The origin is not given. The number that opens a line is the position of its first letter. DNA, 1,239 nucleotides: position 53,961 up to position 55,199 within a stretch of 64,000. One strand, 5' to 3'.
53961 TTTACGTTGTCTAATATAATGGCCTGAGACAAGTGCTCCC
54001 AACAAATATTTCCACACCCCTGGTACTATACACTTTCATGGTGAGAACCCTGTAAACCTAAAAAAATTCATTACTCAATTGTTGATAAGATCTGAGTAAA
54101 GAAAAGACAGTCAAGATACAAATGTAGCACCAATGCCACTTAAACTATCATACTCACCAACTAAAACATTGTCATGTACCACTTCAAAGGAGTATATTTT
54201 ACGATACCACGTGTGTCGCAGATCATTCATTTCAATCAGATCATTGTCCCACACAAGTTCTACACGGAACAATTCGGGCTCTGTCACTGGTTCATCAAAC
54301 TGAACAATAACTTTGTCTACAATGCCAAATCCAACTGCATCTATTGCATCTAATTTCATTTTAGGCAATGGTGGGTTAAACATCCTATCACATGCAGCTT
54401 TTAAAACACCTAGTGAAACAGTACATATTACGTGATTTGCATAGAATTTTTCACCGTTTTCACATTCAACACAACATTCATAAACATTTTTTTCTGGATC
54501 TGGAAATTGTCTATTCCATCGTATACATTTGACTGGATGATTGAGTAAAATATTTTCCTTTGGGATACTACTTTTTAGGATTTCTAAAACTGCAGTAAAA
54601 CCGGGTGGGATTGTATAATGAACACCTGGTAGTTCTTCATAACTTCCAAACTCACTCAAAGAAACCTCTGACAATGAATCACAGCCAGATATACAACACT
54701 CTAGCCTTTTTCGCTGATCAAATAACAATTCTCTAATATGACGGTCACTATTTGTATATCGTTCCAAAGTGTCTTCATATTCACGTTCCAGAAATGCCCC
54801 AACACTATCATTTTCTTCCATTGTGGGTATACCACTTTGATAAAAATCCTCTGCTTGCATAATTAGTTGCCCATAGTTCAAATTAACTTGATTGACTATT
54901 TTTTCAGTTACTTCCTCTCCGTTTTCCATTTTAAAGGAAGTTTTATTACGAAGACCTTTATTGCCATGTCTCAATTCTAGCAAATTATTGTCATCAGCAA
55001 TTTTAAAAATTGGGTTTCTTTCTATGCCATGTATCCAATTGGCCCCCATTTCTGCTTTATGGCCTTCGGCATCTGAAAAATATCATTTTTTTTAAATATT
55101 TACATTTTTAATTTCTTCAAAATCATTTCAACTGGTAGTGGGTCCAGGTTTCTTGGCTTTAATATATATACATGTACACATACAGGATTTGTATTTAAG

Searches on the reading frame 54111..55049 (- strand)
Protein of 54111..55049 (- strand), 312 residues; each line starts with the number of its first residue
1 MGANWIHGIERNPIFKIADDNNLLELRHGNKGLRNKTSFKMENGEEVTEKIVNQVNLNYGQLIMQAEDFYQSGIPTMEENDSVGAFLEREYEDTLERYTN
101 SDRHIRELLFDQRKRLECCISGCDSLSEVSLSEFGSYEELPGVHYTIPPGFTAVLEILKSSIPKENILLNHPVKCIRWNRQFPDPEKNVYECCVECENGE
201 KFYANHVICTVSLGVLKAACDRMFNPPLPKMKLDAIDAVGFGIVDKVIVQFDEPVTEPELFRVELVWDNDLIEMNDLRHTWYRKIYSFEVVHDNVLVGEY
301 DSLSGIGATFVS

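Call 7: find_homologous_proteins(query=window:54111-55049:-, max_evalue=1e-20)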
Query window:54111-55049:- (312 aa): 119 proteins with E <= 1e-20 among 910 candidates.
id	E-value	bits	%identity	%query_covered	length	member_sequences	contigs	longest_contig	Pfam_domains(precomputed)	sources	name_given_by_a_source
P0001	4.2e-190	649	88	100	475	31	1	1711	PF01593.31,PF13450.13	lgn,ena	-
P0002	2.0e-186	636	89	96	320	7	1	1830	PF01593.31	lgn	-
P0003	4.7e-151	520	74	96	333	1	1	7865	PF01593.31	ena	-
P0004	2.7e-150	518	73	100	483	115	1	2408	PF01593.31,PF13450.13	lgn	-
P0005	1.1e-146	506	72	100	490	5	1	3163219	PF01593.31,PF13450.13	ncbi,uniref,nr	ncbi:spermine oxidase-like [Mizuhopecten yessoensis]|uniref:spermine oxidase-like n=1 Tax=Mizuhopect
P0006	9.3e-146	503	72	95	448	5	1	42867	PF01266.31,PF01593.31,PF13450.13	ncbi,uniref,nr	ncbi:hypothetical protein KUTeg_010611 [Tegillarca granosa]|uniref:Amine oxidase domain-containing p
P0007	8.1e-144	497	72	96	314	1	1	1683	PF01593.31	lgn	-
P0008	1.2e-136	473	66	98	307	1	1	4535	PF01593.31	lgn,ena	-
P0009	3.8e-132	458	64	100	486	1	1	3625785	PF01593.31,PF13450.13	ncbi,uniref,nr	ncbi:hypothetical protein LOTGIDRAFT_114635 [Lottia gigantea]|uniref:Amine oxidase domain-containing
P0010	4.2e-129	448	63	100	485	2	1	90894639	PF01593.31,PF13450.13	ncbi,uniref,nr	ncbi:spermine oxidase [Patella vulgata]|uniref:spermine oxidase n=1 Tax=Patella vulgata TaxID=6465 R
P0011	2.0e-128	446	65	98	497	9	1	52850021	PF01593.31,PF13450.13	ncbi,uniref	ncbi:spermine oxidase-like isoform X1 [Haliotis asinina]|uniref:spermine oxidase-like isoform X1 n=1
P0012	2.5e-126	439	61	98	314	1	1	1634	PF01593.31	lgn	-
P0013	1.6e-125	436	64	96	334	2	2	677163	PF01593.31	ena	-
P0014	4.8e-122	425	63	96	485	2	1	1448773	PF01593.31,PF13450.13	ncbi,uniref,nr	ncbi:hypothetical protein CHS0354_015292 [Potamilus streckersoni]|uniref:Amine oxidase domain-contai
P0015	9.3e-122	424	59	100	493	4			PF01593.31,PF13450.13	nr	nr:hypothetical protein BaRGS_011271 [Batillaria attramentaria]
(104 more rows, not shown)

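Call 24: list_cluster_members(proteins=[P0001, P0002, P0003, P0004, P0007, P0008])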
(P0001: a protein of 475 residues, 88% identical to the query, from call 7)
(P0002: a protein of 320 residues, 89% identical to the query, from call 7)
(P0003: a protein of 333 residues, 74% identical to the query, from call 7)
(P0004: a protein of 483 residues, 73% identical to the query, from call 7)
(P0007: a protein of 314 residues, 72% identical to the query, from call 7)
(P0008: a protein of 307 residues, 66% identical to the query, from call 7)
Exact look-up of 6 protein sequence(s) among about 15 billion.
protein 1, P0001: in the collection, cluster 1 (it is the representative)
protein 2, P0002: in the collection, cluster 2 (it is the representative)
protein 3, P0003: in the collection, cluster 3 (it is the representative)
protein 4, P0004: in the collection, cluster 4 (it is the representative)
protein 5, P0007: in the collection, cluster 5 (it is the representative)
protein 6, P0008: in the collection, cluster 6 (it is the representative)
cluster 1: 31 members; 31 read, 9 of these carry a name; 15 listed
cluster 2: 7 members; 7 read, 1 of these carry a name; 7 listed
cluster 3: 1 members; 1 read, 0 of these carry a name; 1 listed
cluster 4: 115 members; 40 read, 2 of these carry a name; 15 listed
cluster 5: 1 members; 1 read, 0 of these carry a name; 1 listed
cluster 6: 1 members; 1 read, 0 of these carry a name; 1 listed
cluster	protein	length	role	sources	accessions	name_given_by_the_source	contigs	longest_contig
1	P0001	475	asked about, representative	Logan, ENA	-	-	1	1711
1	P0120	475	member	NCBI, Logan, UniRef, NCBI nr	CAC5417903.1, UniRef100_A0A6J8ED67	SMOX [Mytilus coruscus] | SMOX n=1 Tax=Mytilus coruscus TaxID=42192 RepID=A0A6J8ED67_MYTCO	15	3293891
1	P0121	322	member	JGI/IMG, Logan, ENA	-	spermine oxidase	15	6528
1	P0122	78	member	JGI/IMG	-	hypothetical protein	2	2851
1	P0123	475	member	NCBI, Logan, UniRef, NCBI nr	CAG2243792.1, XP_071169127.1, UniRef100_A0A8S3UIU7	spermine oxidase-like [Mytilus edulis] | SMOX n=2 Tax=Mytilus TaxID=6548 RepID=A0A8S3UIU7_MYTED | PAO5 [Mytilus edulis]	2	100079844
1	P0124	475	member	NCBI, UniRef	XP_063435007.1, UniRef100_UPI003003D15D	spermine oxidase-like [Mytilus trossulus] | spermine oxidase-like n=1 Tax=Mytilus trossulus TaxID=6551 RepID=UPI003003D15D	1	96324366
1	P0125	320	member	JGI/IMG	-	spermine oxidase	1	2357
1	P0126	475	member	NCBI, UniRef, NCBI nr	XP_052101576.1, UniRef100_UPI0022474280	spermine oxidase-like [Mytilus californianus] | spermine oxidase-like n=1 Tax=Mytilus californianus TaxID=6549 RepID=UPI0022474280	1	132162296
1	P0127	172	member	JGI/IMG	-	spermine oxidase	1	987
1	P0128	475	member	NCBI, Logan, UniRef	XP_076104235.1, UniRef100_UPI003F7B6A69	spermine oxidase-like [Mytilus galloprovincialis] | spermine oxidase-like n=1 Tax=Mytilus galloprovincialis TaxID=29158 RepID=UPI003F7B6A69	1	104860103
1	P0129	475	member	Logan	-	-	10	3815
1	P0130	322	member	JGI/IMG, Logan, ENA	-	-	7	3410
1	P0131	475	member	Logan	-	-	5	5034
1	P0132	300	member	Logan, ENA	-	-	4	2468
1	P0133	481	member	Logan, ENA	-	-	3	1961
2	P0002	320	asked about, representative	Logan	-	-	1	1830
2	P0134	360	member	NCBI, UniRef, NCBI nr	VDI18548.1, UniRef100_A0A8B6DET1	spermine oxidase [Mytilus galloprovincialis] | Spermine oxidase n=1 Tax=Mytilus galloprovincialis TaxID=29158 RepID=A0A8B6DET1_MYTGA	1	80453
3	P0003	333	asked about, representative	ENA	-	-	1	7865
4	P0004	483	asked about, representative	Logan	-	-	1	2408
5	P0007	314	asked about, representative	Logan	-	-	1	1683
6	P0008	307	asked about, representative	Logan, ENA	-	-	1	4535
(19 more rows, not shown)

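Call 25: find_encoding_contigs(protein=P0123, flank=10000, max_places=4)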
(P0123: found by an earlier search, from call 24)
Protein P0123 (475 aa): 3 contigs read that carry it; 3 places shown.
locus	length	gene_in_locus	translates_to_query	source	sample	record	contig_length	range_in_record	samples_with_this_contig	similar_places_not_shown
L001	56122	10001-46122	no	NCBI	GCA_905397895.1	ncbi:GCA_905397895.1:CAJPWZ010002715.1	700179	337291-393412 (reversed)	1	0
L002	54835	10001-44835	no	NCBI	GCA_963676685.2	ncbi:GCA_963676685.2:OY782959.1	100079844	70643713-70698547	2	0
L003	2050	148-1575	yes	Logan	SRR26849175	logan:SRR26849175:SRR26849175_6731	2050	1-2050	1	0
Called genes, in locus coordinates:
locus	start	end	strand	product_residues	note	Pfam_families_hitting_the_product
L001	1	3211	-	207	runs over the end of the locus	-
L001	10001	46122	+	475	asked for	PF01593:Amino_oxidase, PF13450:NAD_binding_8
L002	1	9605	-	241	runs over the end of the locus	-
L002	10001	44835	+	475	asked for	PF01593:Amino_oxidase, PF13450:NAD_binding_8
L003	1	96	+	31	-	?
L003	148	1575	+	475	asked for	PF01593:Amino_oxidase, PF13450:NAD_binding_8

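Call 26: find_encoding_contigs(protein=P0126, flank=10000, max_places=3)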
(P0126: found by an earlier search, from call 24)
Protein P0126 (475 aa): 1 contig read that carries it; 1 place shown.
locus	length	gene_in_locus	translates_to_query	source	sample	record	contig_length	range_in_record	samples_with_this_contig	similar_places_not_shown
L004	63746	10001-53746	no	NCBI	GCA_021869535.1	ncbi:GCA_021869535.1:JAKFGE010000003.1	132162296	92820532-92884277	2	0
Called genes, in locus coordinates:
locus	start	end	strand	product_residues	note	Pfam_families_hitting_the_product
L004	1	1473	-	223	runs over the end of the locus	-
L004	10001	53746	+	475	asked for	PF01593:Amino_oxidase, PF13450:NAD_binding_8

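Call 44: find_encoding_contigs(protein=window:54111-55049:-, flank=10000, max_places=10)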
Protein window:54111-55049:- (312 aa): no gene with exactly this product is on record in the collection.

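Call 46: find_encoding_contigs(protein=P0128, flank=10000, max_places=6)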
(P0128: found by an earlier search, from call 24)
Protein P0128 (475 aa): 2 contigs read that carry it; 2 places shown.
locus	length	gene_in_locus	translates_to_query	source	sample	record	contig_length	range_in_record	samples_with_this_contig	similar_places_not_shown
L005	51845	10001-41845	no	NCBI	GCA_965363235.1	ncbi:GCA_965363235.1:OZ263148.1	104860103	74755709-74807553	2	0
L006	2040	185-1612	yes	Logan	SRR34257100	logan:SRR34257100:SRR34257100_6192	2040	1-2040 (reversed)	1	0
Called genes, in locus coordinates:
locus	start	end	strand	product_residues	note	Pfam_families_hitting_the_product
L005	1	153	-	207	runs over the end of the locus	-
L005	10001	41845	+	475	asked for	PF01593:Amino_oxidase, PF13450:NAD_binding_8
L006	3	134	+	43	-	?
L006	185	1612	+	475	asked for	PF01593:Amino_oxidase, PF13450:NAD_binding_8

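Call 47: find_encoding_contigs(protein=P0124, flank=10000, max_places=6)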
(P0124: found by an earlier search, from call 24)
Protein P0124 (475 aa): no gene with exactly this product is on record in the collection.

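Call 48: find_encoding_contigs(protein=P0134, flank=10000, max_places=6)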
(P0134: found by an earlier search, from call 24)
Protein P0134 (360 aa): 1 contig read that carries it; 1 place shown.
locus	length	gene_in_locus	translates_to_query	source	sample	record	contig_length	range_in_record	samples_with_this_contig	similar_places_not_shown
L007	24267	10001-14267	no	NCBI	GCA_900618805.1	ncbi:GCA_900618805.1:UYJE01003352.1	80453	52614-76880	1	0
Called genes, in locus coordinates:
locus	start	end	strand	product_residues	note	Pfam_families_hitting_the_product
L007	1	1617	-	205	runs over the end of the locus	-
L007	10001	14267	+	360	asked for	PF13450:NAD_binding_8, PF01593:Amino_oxidase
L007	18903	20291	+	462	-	PF00665:rve (weak), PF24764:rva_4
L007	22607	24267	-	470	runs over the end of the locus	-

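Call 65: find_encoding_contigs(protein=P0120, flank=10000, max_places=6)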
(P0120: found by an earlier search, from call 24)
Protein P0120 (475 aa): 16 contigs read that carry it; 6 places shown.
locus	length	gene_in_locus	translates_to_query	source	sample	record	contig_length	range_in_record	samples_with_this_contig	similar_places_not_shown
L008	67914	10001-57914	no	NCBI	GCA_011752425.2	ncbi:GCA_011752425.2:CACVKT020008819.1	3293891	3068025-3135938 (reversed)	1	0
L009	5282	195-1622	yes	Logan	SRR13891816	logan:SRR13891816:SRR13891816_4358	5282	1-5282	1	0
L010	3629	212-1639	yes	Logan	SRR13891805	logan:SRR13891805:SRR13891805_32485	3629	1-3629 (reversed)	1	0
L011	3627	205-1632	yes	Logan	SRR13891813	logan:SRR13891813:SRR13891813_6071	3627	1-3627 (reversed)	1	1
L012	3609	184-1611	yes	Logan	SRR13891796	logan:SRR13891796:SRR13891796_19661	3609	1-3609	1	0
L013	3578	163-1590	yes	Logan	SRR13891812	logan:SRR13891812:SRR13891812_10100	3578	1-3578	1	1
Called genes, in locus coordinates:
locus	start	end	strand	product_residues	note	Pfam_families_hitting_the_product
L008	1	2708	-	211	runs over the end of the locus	-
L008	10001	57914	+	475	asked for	PF01593:Amino_oxidase, PF13450:NAD_binding_8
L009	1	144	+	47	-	?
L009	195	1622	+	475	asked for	PF01593:Amino_oxidase, PF13450:NAD_binding_8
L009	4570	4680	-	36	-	-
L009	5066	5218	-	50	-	-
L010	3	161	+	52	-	?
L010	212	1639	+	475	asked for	PF01593:Amino_oxidase, PF13450:NAD_binding_8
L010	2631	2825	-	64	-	-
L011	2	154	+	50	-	?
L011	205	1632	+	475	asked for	PF01593:Amino_oxidase, PF13450:NAD_binding_8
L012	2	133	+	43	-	?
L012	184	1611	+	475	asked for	PF01593:Amino_oxidase, PF13450:NAD_binding_8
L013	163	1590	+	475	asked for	PF01593:Amino_oxidase, PF13450:NAD_binding_8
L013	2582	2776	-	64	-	-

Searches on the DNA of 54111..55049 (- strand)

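Call 33: search_rna_families(source=L002, start=25600, end=26000, threshold=evalue, max_evalue=10, show_alignments=2)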
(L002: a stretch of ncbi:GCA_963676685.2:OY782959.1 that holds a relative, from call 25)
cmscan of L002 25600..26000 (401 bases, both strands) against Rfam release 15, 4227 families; matches with E-value up to 10: 1.
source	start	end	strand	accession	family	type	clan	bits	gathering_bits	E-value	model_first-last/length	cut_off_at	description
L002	25891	25990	-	RF02436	SpF43_sRNA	Gene; sRNA;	-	17.7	70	0.75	1-99/99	no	Streptococcus sRNA SpF43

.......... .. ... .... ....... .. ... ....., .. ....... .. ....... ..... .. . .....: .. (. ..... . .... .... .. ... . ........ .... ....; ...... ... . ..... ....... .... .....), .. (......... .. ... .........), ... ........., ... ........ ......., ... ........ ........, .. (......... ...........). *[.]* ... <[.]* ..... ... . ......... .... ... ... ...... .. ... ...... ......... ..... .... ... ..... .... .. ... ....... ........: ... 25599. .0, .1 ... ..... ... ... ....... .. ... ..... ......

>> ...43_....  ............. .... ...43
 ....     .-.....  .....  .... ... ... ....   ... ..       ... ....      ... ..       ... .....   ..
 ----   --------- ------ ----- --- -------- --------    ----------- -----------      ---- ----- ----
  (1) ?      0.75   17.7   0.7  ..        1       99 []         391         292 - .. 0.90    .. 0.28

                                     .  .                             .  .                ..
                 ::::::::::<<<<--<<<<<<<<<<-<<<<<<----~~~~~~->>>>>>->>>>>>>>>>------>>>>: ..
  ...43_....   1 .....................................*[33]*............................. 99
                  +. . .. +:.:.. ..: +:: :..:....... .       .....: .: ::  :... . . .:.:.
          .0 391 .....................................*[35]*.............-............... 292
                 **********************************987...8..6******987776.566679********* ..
